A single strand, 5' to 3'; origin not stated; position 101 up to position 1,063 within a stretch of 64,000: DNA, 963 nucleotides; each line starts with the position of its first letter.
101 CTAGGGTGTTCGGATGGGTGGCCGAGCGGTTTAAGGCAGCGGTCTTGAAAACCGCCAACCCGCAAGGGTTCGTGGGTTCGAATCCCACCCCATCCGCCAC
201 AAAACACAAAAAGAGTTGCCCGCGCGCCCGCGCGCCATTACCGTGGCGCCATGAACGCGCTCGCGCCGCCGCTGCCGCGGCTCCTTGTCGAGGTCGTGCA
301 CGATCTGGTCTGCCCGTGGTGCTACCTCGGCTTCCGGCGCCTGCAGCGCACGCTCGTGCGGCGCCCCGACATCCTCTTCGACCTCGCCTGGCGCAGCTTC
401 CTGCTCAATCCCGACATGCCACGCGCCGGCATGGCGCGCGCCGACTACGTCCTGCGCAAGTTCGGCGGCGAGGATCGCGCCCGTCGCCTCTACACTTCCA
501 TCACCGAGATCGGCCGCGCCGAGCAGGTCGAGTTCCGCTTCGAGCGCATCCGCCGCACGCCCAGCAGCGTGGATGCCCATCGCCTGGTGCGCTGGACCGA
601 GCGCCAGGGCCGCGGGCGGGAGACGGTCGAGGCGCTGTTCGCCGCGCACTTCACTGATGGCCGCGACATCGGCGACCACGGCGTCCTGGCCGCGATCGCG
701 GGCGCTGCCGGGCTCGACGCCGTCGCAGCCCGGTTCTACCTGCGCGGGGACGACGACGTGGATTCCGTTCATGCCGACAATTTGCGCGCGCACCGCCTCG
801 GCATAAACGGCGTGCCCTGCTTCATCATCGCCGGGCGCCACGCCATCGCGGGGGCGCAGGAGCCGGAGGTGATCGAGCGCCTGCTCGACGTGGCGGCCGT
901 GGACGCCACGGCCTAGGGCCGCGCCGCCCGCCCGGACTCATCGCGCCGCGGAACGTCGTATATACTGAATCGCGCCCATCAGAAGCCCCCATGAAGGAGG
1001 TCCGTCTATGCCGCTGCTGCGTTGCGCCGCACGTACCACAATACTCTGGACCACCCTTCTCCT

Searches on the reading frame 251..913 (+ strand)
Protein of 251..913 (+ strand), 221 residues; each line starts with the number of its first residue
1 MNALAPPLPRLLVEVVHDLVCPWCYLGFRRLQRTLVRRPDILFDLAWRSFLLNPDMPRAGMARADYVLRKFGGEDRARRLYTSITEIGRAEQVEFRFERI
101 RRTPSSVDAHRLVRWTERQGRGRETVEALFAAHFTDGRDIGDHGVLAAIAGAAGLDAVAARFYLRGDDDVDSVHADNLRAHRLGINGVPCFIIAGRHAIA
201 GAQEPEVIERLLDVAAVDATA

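Call 85: search_protein_families(library=padloc, alignment_id=A6, max_evalue=1e-10)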
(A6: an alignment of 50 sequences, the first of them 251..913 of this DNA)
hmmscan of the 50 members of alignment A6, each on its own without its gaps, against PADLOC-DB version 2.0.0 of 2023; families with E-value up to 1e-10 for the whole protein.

A. member 1, window:251-913:+ (221 aa): 0 families

B. families by the number of members that match (of 50 scanned): 0 families

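Call 86: search_protein_families(library=ncbifam, alignment_id=A6, max_evalue=1e-30)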
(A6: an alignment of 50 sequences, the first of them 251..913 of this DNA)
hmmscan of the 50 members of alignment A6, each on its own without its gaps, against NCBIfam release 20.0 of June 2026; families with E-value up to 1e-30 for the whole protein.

A. member 1, window:251-913:+ (221 aa): 0 families

B. families by the number of members that match (of 50 scanned): 77 families (the first 25 are shown)
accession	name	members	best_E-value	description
TIGR00580.2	mfd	2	1.4e-288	transcription-repair coupling factor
NF008164.0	PRK10917.1-2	2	8.1e-272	ATP-dependent DNA helicase RecG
NF007966.0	PRK10689.1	2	1.1e-263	transcription-repair coupling factor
NF008168.0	PRK10917.2-2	2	3e-207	ATP-dependent DNA helicase RecG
NF008165.0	PRK10917.1-3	2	9.1e-196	ATP-dependent DNA helicase RecG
TIGR00643.1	recG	2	5.4e-180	ATP-dependent DNA helicase RecG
NF008163.0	PRK10917.1-1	2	9.9e-179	ATP-dependent DNA helicase RecG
NF008170.0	PRK10917.2-4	2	3.2e-174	ATP-dependent DNA helicase RecG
NF008166.0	PRK10917.1-4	2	4e-162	ATP-dependent DNA helicase RecG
NF008167.0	PRK10917.2-1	2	4.2e-135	ATP-dependent DNA helicase RecG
NF008169.0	PRK10917.2-3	2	6.1e-73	ATP-dependent DNA helicase RecG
TIGR00484.1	EF-G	1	0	elongation factor G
NF009381.0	PRK12740.1-5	1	2.4e-236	elongation factor G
NF005678.0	PRK07473.1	1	3.3e-180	M20/M25/M40 family metallo-hydrolase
NF009891.0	PRK13351.1-1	1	4.9e-172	elongation factor G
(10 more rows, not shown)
